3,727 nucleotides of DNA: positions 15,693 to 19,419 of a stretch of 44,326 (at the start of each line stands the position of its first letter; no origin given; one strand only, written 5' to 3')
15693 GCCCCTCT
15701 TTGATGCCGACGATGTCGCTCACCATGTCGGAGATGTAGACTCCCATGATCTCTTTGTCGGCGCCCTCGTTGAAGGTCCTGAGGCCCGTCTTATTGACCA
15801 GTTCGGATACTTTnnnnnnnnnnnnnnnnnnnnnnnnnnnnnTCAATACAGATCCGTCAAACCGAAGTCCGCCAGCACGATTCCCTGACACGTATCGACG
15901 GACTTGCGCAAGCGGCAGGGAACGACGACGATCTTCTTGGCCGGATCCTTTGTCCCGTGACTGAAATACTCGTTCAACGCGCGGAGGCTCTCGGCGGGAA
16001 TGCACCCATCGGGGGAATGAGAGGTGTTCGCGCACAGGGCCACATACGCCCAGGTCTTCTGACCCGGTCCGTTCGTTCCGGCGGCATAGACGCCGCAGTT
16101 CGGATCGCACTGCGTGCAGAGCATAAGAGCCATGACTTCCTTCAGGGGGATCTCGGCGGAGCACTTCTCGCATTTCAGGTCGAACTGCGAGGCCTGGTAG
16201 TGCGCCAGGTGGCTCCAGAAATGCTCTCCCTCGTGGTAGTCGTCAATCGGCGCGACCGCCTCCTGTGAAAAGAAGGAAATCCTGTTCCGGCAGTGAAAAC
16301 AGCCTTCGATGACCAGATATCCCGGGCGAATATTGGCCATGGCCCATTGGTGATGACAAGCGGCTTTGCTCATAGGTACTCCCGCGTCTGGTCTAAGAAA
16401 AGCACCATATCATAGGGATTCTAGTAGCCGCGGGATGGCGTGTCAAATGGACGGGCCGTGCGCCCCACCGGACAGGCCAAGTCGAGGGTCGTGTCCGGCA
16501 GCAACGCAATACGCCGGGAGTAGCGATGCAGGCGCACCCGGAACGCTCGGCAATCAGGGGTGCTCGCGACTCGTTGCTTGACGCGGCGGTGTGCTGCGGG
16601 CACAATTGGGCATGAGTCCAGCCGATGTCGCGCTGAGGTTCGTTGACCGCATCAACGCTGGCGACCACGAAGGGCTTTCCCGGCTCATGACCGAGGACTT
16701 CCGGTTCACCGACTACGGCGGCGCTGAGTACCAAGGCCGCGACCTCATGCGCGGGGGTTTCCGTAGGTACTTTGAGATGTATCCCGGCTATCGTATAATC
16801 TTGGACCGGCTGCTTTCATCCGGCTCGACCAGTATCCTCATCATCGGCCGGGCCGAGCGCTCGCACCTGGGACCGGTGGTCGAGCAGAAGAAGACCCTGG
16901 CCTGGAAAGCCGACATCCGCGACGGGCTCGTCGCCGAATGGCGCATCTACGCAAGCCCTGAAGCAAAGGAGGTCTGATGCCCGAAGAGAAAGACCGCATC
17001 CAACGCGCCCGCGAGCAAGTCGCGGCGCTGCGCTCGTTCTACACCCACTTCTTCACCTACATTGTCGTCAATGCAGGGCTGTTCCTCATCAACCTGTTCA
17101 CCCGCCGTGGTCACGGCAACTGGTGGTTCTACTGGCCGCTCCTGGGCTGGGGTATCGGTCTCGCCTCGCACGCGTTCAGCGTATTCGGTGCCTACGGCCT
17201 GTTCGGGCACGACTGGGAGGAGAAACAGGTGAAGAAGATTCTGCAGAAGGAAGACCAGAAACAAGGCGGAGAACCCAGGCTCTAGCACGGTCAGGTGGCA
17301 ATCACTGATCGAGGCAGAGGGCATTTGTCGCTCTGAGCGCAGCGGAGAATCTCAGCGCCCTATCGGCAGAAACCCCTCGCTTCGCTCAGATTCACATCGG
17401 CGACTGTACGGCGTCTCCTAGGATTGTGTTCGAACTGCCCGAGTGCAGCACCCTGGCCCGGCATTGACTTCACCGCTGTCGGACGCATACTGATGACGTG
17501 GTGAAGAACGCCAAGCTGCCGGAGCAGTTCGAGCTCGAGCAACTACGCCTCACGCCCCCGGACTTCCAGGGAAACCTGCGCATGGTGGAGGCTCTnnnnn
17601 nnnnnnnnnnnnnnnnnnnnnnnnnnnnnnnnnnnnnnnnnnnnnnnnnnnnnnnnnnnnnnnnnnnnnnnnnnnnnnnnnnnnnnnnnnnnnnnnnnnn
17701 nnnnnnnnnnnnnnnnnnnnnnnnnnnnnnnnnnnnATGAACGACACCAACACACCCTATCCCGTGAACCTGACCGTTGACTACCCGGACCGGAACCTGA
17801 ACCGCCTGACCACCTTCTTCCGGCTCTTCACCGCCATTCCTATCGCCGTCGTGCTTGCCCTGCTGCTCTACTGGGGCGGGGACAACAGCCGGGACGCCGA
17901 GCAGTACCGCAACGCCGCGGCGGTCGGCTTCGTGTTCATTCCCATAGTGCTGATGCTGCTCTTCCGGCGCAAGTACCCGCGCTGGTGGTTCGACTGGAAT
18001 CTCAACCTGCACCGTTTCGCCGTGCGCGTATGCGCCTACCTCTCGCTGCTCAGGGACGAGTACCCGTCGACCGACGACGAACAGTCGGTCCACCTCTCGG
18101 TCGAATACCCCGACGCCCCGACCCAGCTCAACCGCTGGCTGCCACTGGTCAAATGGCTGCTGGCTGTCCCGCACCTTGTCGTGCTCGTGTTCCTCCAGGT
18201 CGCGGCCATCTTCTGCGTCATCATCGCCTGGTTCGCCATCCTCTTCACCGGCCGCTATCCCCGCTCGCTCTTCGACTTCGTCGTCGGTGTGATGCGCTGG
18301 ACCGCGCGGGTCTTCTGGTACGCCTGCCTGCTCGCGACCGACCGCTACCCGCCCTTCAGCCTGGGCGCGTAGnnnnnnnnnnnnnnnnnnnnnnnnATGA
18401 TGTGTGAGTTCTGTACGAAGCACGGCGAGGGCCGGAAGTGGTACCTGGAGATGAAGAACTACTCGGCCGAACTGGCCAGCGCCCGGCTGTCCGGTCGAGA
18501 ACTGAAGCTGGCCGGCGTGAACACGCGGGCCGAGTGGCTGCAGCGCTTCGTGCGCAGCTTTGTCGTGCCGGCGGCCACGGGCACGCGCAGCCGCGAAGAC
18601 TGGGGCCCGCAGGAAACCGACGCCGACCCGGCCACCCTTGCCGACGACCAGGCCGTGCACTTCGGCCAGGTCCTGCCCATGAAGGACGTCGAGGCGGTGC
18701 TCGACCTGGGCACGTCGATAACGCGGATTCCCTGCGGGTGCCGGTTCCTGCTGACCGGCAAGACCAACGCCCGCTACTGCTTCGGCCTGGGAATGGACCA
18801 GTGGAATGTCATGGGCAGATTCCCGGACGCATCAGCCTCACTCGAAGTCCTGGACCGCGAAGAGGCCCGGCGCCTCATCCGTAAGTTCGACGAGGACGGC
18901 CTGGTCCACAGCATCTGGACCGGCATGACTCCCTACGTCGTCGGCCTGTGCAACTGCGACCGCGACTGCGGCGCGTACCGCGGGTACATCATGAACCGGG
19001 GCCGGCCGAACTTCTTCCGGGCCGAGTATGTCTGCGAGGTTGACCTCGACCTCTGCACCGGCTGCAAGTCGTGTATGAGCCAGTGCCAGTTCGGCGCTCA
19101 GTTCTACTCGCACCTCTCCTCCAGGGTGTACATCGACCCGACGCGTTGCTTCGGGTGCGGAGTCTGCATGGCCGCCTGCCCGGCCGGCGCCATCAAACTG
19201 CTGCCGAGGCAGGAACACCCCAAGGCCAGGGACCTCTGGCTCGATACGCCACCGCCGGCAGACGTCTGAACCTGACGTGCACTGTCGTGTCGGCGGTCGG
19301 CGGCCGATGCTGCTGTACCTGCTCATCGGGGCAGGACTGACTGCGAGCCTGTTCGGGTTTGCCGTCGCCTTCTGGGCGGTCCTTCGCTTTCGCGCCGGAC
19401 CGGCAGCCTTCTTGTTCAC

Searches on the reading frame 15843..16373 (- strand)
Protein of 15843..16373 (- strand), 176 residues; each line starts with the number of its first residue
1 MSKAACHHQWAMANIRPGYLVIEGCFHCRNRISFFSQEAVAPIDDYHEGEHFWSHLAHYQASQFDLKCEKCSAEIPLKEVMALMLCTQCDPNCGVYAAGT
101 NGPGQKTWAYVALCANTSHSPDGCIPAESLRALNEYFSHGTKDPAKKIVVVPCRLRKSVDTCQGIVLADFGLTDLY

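Call 3: search_protein_families(library=pfam, proteins=[window:15843-16373:-], max_evalue=0.001)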
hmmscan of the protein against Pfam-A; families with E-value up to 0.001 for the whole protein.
window:15843-16373:- (176 aa): 0 families

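Call 61: search_protein_families(library=pfam, proteins=[window:15843-16373:-], max_evalue=1)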
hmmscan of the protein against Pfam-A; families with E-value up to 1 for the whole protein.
window:15843-16373:- (176 aa): 1 family
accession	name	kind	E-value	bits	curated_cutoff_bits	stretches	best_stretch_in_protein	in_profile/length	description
PF08274.17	Zn_Ribbon_YjdM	-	0.62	10.6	30.8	1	67-89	4-25/30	PhnA Zinc-Ribbon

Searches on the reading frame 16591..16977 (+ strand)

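Call 29: search_protein_families(library=pfam, proteins=[window:16591-16977:+], max_evalue=0.00001)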
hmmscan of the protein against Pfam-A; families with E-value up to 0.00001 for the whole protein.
window:16591-16977:+ (128 aa): 1 family
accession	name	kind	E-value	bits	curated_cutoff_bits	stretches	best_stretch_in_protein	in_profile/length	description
PF12680.13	SnoaL_2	-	1.2e-10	42.4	27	1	16-89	3-74/102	SnoaL-like domain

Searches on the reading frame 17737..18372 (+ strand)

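Call 29: search_protein_families(library=pfam, proteins=[window:17737-18372:+], max_evalue=0.00001)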
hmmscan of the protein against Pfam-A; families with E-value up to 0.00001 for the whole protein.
window:17737-18372:+ (211 aa): 1 family
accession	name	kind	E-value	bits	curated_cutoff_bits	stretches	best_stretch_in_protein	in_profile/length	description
PF14333.11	DUF4389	-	1.3e-18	67.1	25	1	138-207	6-74/76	Domain of unknown function (DUF4389)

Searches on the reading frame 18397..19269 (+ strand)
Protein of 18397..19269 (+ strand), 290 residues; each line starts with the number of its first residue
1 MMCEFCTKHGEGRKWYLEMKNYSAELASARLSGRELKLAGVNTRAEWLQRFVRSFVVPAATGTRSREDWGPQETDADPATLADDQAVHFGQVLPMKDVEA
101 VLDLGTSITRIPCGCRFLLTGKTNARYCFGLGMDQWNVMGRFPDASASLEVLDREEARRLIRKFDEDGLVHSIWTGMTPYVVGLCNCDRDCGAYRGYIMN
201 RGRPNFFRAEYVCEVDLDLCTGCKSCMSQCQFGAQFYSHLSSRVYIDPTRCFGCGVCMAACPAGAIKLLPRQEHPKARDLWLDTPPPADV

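Call 29: search_protein_families(library=pfam, proteins=[window:18397-19269:+], max_evalue=0.00001)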
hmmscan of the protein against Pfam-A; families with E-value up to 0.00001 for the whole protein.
window:18397-19269:+ (290 aa): 7 families
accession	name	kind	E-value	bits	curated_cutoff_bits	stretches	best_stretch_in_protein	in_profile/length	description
PF00037.32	Fer4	-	1.3e-11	44.2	21.1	1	244-267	1-24/24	4Fe-4S binding domain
PF13237.11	Fer4_10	-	1.7e-09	37.9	25.5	1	244-272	2-32/53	4Fe-4S dicluster domain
PF13187.11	Fer4_9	-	1.9e-08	34.6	27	1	220-266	2-52/52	4Fe-4S dicluster domain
PF12838.12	Fer4_7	-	4.9e-08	33.7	27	1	220-265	2-52/52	4Fe-4S dicluster domain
PF12797.12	Fer4_2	-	2.5e-07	30.7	24.5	1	243-263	2-22/22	4Fe-4S binding domain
PF14697.11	Fer4_21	-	2.4e-06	28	35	0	215-268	3-59/59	4Fe-4S dicluster domain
PF12837.12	Fer4_6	-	3.4e-06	27.2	25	0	244-266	2-24/24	4Fe-4S binding domain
